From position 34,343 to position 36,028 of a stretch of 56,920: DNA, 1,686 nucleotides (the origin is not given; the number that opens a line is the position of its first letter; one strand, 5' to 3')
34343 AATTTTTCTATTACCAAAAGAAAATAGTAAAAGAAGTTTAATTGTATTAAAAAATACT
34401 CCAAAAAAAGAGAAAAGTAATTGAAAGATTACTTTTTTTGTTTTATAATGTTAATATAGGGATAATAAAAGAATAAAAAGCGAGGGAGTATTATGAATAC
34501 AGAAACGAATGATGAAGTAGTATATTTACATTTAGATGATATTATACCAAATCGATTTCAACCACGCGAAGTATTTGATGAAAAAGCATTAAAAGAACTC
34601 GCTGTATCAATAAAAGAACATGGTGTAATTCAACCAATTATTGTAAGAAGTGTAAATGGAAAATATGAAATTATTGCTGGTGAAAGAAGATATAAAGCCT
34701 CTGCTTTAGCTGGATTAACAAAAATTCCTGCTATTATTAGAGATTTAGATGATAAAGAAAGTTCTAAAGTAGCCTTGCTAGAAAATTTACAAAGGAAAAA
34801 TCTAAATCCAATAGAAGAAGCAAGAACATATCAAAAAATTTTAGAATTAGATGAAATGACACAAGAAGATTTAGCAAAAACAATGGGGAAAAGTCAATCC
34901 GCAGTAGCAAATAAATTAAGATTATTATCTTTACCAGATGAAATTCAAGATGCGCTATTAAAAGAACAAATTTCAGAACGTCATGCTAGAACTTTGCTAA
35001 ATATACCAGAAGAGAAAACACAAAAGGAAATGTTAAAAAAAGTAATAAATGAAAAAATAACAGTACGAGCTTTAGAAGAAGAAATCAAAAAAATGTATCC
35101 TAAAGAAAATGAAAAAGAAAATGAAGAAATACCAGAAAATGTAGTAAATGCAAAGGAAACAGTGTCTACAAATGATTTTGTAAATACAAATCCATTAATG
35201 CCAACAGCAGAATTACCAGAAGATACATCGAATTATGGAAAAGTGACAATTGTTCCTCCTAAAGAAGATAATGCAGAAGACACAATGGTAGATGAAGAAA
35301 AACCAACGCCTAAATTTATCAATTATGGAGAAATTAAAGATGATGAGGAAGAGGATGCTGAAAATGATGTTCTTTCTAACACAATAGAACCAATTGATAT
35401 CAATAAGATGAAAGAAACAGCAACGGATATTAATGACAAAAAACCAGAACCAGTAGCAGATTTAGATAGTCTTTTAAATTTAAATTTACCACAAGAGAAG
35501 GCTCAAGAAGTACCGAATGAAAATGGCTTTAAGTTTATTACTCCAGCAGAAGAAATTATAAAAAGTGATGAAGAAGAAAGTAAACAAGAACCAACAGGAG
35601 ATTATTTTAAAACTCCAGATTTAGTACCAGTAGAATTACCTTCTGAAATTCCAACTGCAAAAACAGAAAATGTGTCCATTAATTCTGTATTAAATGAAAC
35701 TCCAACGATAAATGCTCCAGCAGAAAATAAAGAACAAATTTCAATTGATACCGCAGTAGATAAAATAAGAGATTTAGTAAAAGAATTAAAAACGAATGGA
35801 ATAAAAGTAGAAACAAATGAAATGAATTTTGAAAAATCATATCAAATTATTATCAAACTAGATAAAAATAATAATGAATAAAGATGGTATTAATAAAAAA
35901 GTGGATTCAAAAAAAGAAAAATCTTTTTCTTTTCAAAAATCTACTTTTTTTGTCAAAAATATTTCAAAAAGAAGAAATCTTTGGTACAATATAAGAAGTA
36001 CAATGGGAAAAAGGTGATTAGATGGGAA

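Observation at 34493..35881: Noc orthologue with Noc-type DNA-reading residues but no N-terminal membrane helix and a ~215-aa acidic/proline-rich insertion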

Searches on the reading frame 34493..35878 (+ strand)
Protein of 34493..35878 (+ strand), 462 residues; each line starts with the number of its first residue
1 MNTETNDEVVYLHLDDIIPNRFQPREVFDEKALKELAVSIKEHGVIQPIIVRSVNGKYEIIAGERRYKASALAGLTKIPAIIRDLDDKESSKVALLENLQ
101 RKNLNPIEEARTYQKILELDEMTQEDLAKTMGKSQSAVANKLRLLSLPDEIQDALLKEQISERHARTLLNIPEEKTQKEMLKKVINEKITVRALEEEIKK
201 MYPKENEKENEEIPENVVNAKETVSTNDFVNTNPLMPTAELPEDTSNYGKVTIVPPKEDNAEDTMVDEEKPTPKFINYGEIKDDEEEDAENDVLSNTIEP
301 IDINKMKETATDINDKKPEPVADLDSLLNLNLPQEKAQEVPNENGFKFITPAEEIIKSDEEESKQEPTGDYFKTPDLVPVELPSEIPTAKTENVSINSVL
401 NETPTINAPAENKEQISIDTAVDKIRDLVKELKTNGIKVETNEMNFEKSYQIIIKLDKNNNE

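Call 5: search_protein_families(library=pfam, proteins=[window:34493-35878:+], max_evalue=0.01)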
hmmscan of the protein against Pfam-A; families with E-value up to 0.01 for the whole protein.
window:34493-35878:+ (462 aa): 4 families
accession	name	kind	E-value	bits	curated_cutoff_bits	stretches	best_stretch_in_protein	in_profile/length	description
PF02195.25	ParB_N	-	1.3e-35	121.8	26.3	1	9-100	3-95/95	ParB N-terminal domain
PF17762.8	HTH_ParB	-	4.9e-35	120.2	22.6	1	102-201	1-100/102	ParB HTH domain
PF08535.16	KorB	-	5.7e-07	29.9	22.3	1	120-170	2-50/89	KorB domain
PF01978.25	TrmB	-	0.0037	17.5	25.6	0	109-145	10-46/68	Sugar-specific transcriptional regulator TrmB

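Call 6: search_protein_families(library=ncbifam, proteins=[window:34493-35878:+], max_evalue=0.01)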
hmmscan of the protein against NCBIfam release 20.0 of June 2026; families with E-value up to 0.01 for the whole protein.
window:34493-35878:+ (462 aa): 8 families
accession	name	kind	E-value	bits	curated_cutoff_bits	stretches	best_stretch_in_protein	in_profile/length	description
TIGR04285.1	nucleoid_noc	exception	3.6e-89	298.5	315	2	8-214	1-207/255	nucleoid occlusion protein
TIGR00180.1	parB_part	domain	1.8e-58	197.4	58.45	1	8-184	4-185/186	ParB/RepB/Spo0J family partition protein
TIGR03734.1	PRTRC_parB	hypoth_equivalog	3.8e-41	141.3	278.6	1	23-201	7-189/555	PRTRC system ParB family protein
TIGR03454.1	partition_RepB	equivalog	3e-16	59.7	201.5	1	7-150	62-207/325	plasmid partitioning protein RepB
NF010406.0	PRK13832.1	subfamily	1.4e-14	53.6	640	1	30-190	26-188/578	plasmid partitioning protein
NF010440.0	PRK13866.1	equivalog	2.8e-08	33.3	522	1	32-118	89-176/336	plasmid partitioning protein RepB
NF053625.1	SerKinSerKArch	equivalog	5.5e-06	25.7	380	1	21-94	23-99/244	ADP-dependent L-serine kinase SerK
NF010252.0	PRK13698.1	equivalog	0.00021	20.3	274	1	25-101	81-156/323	ParB/RepB/Spo0J family plasmid partition protein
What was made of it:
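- The TIGR04285 score falls below NCBI's cutoff (298.5 against 315; call 6).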

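Call 7: find_homologous_proteins(query=window:34493-35878:+, max_evalue=1e-10)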
Query window:34493-35878:+ (462 aa): 8000 proteins with E <= 1e-10 among 8000 candidates; the best 120 are listed.
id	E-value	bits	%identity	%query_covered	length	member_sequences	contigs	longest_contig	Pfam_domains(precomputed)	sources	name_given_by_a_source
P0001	4.2e-285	963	100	100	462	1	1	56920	PF17762.9,PF08535.16,PF02195.27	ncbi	-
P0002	9.4e-180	616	68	100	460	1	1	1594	PF17762.9,PF02195.27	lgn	-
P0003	4.7e-176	604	66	99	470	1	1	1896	PF17762.9,PF02195.27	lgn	-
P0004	5.3e-176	604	66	100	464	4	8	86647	PF17762.9,PF02195.27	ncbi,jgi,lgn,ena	-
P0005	1.5e-175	602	67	100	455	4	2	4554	PF17762.9,PF02195.27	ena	-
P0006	2.4e-174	599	67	99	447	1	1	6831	PF17762.9,PF02195.27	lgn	-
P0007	6.0e-174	597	67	99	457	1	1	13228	PF17762.9,PF02195.27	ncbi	-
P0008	1.4e-173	596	68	99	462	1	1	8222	PF17762.9,PF02195.27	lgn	-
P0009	2.7e-173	595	67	99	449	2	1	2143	PF17762.9,PF02195.27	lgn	-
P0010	6.7e-173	594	66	100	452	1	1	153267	PF17762.9,PF02195.27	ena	-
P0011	2.2e-172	592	66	100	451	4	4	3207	PF17762.9,PF08535.16,PF02195.27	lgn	-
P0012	2.3e-172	592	65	99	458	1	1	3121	PF17762.9,PF02195.27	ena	-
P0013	1.2e-168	580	62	99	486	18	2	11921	PF17762.9,PF02195.27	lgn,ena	-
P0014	3.4e-168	578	62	100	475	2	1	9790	PF17762.9,PF02195.27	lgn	-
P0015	7.2e-168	577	64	99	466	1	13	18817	PF17762.9,PF02195.27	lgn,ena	-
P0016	8.6e-168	577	64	99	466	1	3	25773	PF17762.9,PF02195.27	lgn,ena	-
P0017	9.4e-168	577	60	99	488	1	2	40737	PF17762.9,PF02195.27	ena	-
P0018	1.8e-167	576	64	99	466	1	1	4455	PF17762.9,PF02195.27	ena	-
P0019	3.0e-167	575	63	99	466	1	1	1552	PF17762.9,PF02195.27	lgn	-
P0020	3.6e-167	575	63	99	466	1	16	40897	PF17762.9,PF02195.27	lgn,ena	-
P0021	3.8e-167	575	63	99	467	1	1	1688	PF17762.9,PF02195.27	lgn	-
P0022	6.9e-167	574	63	99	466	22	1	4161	PF17762.9,PF02195.27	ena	-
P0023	7.3e-167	574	60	99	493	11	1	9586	PF17762.9,PF02195.27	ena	-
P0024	1.2e-166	573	63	99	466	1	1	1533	PF17762.9,PF02195.27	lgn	-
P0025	1.3e-166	573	63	99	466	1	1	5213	PF17762.9,PF02195.27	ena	-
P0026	2.1e-166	572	63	99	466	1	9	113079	PF17762.9,PF02195.27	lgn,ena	-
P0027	2.3e-166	572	63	99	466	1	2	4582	PF17762.9,PF02195.27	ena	-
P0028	2.5e-166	572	63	99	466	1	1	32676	PF17762.9,PF02195.27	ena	-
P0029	2.6e-166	572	63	99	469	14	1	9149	PF17762.9,PF02195.27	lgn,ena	-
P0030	2.9e-166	572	63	99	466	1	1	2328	PF17762.9,PF02195.27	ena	-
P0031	3.4e-166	572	63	99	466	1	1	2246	PF17762.9,PF02195.27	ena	-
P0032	1.3e-165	570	63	99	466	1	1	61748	PF17762.9,PF02195.27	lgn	-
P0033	1.8e-165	569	60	99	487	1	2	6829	PF17762.9,PF02195.27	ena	-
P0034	2.8e-165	569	60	99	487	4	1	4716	PF17762.9,PF02195.27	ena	-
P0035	7.4e-165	567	60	98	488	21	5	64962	PF17762.9,PF02195.27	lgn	-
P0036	1.4e-164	566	59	99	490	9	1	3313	PF17762.9,PF02195.27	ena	-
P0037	2.8e-164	565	61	99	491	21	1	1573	PF17762.9,PF02195.27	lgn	-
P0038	3.0e-164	565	59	99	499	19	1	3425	PF17762.9,PF02195.27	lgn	-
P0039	5.1e-164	564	59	99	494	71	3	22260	PF17762.9,PF02195.27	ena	-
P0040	6.2e-164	564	61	99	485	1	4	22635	PF17762.9,PF02195.27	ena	-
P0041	6.6e-164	564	58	99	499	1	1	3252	PF17762.9,PF02195.27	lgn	-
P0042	6.8e-164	564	61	99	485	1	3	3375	PF17762.9,PF02195.27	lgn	-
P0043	1.4e-163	563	59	99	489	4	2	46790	PF17762.9,PF02195.27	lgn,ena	-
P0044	1.7e-163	563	62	99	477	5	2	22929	PF17762.9,PF02195.27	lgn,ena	-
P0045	1.7e-163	563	59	99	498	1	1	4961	PF17762.9,PF02195.27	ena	-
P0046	2.2e-163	562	67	99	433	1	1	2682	PF17762.9,PF02195.27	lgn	-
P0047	3.4e-163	562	66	99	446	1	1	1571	PF17762.9,PF02195.27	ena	-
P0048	5.6e-163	561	60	99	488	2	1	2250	PF17762.9,PF02195.27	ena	-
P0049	6.2e-163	561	66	99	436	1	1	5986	PF17762.9,PF02195.27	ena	-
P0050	7.9e-163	561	59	99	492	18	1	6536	PF17762.9,PF02195.27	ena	-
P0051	8.6e-163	560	59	99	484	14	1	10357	PF17762.9,PF02195.27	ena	-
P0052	8.8e-163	560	66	99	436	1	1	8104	PF17762.9,PF02195.27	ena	-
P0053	1.2e-162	560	67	99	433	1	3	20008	PF17762.9,PF02195.27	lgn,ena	-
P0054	3.6e-162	558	60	99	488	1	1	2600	PF17762.9,PF02195.27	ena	-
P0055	4.8e-162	558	59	99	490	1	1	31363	PF17762.9,PF02195.27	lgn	-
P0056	5.5e-162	558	60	99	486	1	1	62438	PF17762.9,PF02195.27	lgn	-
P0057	5.7e-162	558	58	99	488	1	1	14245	PF17762.9,PF02195.27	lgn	-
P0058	5.8e-162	558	59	99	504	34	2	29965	PF17762.9,PF02195.27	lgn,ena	-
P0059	6.0e-162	558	64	98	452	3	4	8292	PF17762.9,PF02195.27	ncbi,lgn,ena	-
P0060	8.2e-162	557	67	99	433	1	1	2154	PF17762.9,PF02195.27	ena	-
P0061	9.3e-162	557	67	99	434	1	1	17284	PF17762.9,PF02195.27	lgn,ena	-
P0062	1.1e-161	557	65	99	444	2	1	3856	PF17762.9,PF02195.27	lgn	-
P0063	1.1e-161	557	67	99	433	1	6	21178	PF17762.9,PF02195.27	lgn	-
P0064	1.3e-161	557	60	100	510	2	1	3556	PF17762.9,PF02195.27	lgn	-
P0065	1.4e-161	556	58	99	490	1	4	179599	PF17762.9,PF02195.27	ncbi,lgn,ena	-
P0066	1.9e-161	556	59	99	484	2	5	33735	PF17762.9,PF02195.27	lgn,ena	-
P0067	3.9e-161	555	60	99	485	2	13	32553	PF17762.9,PF02195.27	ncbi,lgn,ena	-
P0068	5.2e-161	555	60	99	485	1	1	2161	PF17762.9,PF02195.27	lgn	-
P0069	8.0e-161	554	61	99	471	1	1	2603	PF17762.9,PF02195.27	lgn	-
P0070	1.2e-160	553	59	99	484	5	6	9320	PF17762.9,PF02195.27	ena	-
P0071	1.3e-160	553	59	99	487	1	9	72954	PF17762.9,PF02195.27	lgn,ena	-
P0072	1.3e-160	553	64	99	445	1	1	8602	PF17762.9,PF02195.27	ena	-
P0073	1.3e-160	553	62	99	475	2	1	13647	PF17762.9,PF02195.27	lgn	-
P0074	1.4e-160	553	64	99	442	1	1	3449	PF17762.9,PF02195.27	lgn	-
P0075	1.5e-160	553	65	99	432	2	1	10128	PF17762.9,PF02195.27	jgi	jgi:ParB family chromosome partitioning protein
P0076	2.7e-160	552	63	99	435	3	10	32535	PF17762.9,PF02195.27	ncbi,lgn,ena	-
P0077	4.1e-160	552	62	100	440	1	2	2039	PF17762.9,PF02195.27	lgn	-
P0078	4.2e-160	552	65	99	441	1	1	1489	PF17762.9,PF02195.27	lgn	-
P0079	6.3e-160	551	59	99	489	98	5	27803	PF17762.9,PF02195.27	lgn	-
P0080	6.4e-160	551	59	99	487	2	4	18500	PF17762.9,PF02195.27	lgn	-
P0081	7.2e-160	551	66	98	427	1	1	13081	PF17762.9,PF02195.27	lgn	-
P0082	1.1e-159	550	65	99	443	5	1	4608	PF17762.9,PF02195.27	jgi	-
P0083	2.0e-159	549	64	98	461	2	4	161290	PF17762.9,PF02195.27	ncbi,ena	-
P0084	3.2e-159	549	59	99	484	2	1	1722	PF17762.9,PF02195.27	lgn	-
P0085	3.3e-159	549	64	99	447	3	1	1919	PF17762.9,PF02195.27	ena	-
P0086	6.0e-159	548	64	99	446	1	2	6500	PF17762.9,PF02195.27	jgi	-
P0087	1.1e-158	547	64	99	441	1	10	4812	PF17762.9,PF02195.27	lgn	-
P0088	1.1e-158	547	63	99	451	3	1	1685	PF17762.9,PF02195.27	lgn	-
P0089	1.2e-158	547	65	99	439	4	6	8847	PF17762.9,PF02195.27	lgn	-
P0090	2.5e-158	546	64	99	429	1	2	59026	PF17762.9,PF02195.27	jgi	jgi:ParB family chromosome partitioning protein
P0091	4.0e-158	545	64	100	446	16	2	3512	PF17762.9,PF02195.27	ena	-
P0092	5.9e-158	544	64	98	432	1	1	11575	PF17762.9,PF02195.27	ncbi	-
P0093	8.6e-158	544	65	100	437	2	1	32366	PF17762.9,PF02195.27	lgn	-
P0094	2.7e-157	542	64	99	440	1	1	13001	PF17762.9,PF02195.27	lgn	-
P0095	3.6e-157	542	63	100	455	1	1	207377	PF17762.9,PF02195.27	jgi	-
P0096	6.8e-157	541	65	98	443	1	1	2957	PF17762.9,PF02195.27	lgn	-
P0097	8.0e-157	541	61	99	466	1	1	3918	PF17762.9,PF02195.27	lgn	-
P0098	1.0e-156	540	62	99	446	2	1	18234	PF17762.9,PF08535.16,PF02195.27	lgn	-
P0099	1.2e-156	540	64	99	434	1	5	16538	PF17762.9,PF02195.27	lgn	-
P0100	1.8e-156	540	64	99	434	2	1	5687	PF17762.9,PF02195.27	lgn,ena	-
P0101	2.8e-156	539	59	100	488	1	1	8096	PF17762.9,PF02195.27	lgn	-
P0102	3.1e-156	539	58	99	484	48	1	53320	PF17762.9,PF02195.27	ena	-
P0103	3.4e-156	539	60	100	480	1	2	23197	PF17762.9,PF02195.27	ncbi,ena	-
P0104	4.0e-156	538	64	99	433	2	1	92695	PF17762.9,PF02195.27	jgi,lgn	-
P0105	4.0e-156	538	63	99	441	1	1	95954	PF17762.9,PF02195.27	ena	-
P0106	4.1e-156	538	64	99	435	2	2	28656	PF17762.9,PF02195.27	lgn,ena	-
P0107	7.4e-156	538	63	99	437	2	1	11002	PF17762.9,PF02195.27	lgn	-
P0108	1.8e-155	536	64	100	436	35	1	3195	PF17762.9,PF02195.27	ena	-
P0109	3.2e-155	535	63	99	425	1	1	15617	PF17762.9,PF02195.27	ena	-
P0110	7.1e-155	534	63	98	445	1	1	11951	PF17762.9,PF02195.27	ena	-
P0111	7.8e-155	534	63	99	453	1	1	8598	PF17762.9,PF02195.27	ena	-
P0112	7.8e-155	534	62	99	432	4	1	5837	PF17762.9,PF02195.27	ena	-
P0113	1.1e-154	534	64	100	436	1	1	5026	PF17762.9,PF02195.27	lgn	-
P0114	1.6e-154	533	61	99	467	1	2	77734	PF17762.9,PF02195.27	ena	-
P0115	1.7e-154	533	63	98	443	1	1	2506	PF17762.9,PF02195.27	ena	-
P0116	3.6e-154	532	62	99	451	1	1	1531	PF17762.9,PF02195.27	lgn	-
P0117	3.8e-154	532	61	99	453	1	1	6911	PF17762.9,PF02195.27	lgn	-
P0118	4.3e-154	532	64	98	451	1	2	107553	PF17762.9,PF08535.16,PF02195.27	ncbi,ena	-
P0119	5.7e-154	531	62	99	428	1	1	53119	PF17762.9,PF02195.27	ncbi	-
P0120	8.0e-154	531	63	99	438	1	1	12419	PF17762.9,PF02195.27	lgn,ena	-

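Call 11: find_related_loci(query=A1, collection=genome_contigs, flank=10000)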
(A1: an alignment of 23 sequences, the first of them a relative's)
Query A1 (462 aa) in genome_contigs; peptide patterns used: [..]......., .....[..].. (x = any residue, [..] = any of these).
466 stretches matched a pattern; 409 encode a relative of the query (tblastn E <= 1e-3); the best 80 are kept; 80 distinct loci.
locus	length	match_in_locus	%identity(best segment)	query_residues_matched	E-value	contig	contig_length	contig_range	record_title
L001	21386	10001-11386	66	1-462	0e+0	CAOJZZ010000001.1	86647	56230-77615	MAG TPA_asm: uncultured Tenericutes bacterium isolate SRR17684619_bin.35_metawrap_v1.3_MAG genome assembly, contig: NODE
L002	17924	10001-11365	67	1-460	0e+0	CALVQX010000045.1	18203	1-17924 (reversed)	MAG: uncultured Bacilli bacterium isolate E07__bin200 genome assembly, contig: E07__k127_1108281, whole genome shotgun s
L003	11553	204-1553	67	1-456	2e-180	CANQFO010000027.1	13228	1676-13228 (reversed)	MAG: uncultured Bacilli bacterium isolate Lapin-007__bin24 genome assembly, contig: Lapin-007__NODE_1799_length_13228_co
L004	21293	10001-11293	67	1-458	5e-178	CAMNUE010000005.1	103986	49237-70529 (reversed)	MAG: uncultured bacterium isolate SRR19792995_bin.67_metawrap_v1.3_MAG genome assembly, contig: ERZ12290371_260, whole g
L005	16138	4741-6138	63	1-458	2e-177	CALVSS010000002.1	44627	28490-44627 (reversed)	MAG: uncultured Bacilli bacterium isolate BRZ_IM__bin73 genome assembly, contig: BRZ_IM__NODE_792_length_44627_cov_4.523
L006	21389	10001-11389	63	1-458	1e-176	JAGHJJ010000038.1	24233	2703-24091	MAG: Bacilli bacterium isolate MAG.7 k127_344691, whole genome shotgun sequence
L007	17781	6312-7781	59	1-458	4e-175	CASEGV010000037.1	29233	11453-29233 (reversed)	uncultured Mycoplasmatota bacterium isolate A2_L3_372372_idba_bin.42 genome assembly, contig: A2_L3_372372_idba_bin.42.f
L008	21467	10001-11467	60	1-458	4e-174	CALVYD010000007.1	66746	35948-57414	MAG: uncultured Bacilli bacterium isolate BRZ_GP__bin21 genome assembly, contig: BRZ_GP__NODE_552_length_66746_cov_58.18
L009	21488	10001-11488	59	1-458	2e-173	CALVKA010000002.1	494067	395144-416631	MAG: uncultured Bacilli bacterium isolate BRZ_NS__bin73 genome assembly, contig: BRZ_NS__NODE_9_length_494067_cov_10.832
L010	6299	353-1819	59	1-458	1e-174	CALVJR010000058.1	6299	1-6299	MAG: uncultured Bacilli bacterium isolate BRZ_BH__bin66 genome assembly, contig: BRZ_BH__NODE_11942_length_6299_cov_15.0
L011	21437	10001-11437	60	7-458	3e-173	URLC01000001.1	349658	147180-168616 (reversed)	uncultured Tenericutes bacterium isolate UMGS1110 genome assembly, contig: NODE_1_length_349658_cov_10.9852, whole genom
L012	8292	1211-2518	64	7-461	5e-171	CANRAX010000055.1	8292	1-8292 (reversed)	MAG: uncultured Bacilli bacterium isolate Lapin-016__bin45 genome assembly, contig: Lapin-016__NODE_7956_length_8292_cov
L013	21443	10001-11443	59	1-458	2e-170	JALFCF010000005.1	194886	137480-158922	MAG: Mycoplasmatota bacterium isolate SUG548 k141_81638, whole genome shotgun sequence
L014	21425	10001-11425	60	7-458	1e-169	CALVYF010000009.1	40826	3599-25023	MAG: uncultured Bacilli bacterium isolate BRZ_SL__bin34 genome assembly, contig: BRZ_SL__NODE_1257_length_40826_cov_11.2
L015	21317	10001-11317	64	7-459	4e-169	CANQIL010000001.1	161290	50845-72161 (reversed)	MAG: uncultured Bacilli bacterium isolate Lapin-028__bin30 genome assembly, contig: Lapin-028__NODE_38_length_161290_cov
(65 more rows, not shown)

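Call 31: search_protein_representatives(protein=window:34493-35878:+)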
Query: 462 residues. Proteins with E-value up to 0.001 (for the whole library): 87596; up to 1e-10: 50097; up to 1e-30: 9243. The best 150 are listed.
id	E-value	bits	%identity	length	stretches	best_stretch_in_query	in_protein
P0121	1.2e-150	518.7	67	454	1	4-460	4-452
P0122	1.1e-142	492.5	61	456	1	1-458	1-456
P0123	3.2e-125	435.0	57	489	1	6-458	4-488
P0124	4.2e-121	421.4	65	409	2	1-208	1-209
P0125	1.9e-119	416.0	55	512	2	6-287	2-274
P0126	1.0e-118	413.6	57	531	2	5-395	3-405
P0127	5.3e-113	394.7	54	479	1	6-461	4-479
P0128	5.4e-113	394.7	55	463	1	5-460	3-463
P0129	3.5e-110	385.4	57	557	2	1-261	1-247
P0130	1.8e-105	369.9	52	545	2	6-389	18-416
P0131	1.9e-105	369.8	59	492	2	6-358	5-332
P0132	1.9e-103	363.2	55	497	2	7-409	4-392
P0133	8.7e-101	354.5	55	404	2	6-239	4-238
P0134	2.3e-99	349.8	58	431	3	6-213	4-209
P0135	1.4e-97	343.9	53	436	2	6-223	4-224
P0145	1.5e-90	320.8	51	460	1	2-458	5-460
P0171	1.5e-84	301.0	58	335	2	7-246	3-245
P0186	6.1e-79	282.5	48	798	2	7-250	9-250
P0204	1.7e-74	267.9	44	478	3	4-242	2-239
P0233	5.4e-71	256.4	49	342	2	4-213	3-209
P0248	2.5e-69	250.8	47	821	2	7-244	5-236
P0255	5.3e-69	249.8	51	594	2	3-225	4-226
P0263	1.0e-68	248.9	42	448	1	2-460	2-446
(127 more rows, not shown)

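Call 32: predict_structure(alignment_id=A2)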
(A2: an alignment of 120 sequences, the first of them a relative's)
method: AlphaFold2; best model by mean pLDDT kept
length: 462 residues; sequences in the alignment: 120
mean_pLDDT: 69.2   pTM: 0.36
mean pLDDT of the five models: 69.2, 68.1, 63.3, 62.6, 60.2
residues with pLDDT >= 90: 85; 70-90: 160; 50-70: 115; < 50: 102
segments of 3 or more residues with pLDDT < 50: 1-3, 206-223, 257-269, 274-297, 333-346, 365-367, 400-413
pLDDT, mean of each block of 10 residues (from residue 1): 58 81 68 88 83 82 85 86 73 84 86 89 85 90 92 92 92 91 93 92 57 33 56 68 63 54 41 46 42 44 74 59 59 39 45 68 52 54 51 50 37 63 90 86 88 80 43
secondary structure, 60 per line:
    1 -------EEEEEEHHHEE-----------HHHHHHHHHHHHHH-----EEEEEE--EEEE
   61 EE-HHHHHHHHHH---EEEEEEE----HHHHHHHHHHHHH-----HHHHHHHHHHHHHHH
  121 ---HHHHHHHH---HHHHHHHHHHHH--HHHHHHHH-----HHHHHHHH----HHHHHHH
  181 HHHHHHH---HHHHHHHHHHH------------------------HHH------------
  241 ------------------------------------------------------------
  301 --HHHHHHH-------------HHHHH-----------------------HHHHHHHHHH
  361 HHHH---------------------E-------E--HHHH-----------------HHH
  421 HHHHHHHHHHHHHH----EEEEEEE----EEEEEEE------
elements in order: E8-13 H30-43 E49-54 E57-62 H64-73 E77-83 H88-100 H106-120 H124-131 H135-146 H149-156 H162-169 H174-187 H191-201 H303-309 H323-327 H351-364 H397-400 H418-434 E439-445 E450-456
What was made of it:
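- AF2 gives low confidence across the linker and shows no docking (call 32). AF2 gives pLDDT below 50 for this motif (call 32).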
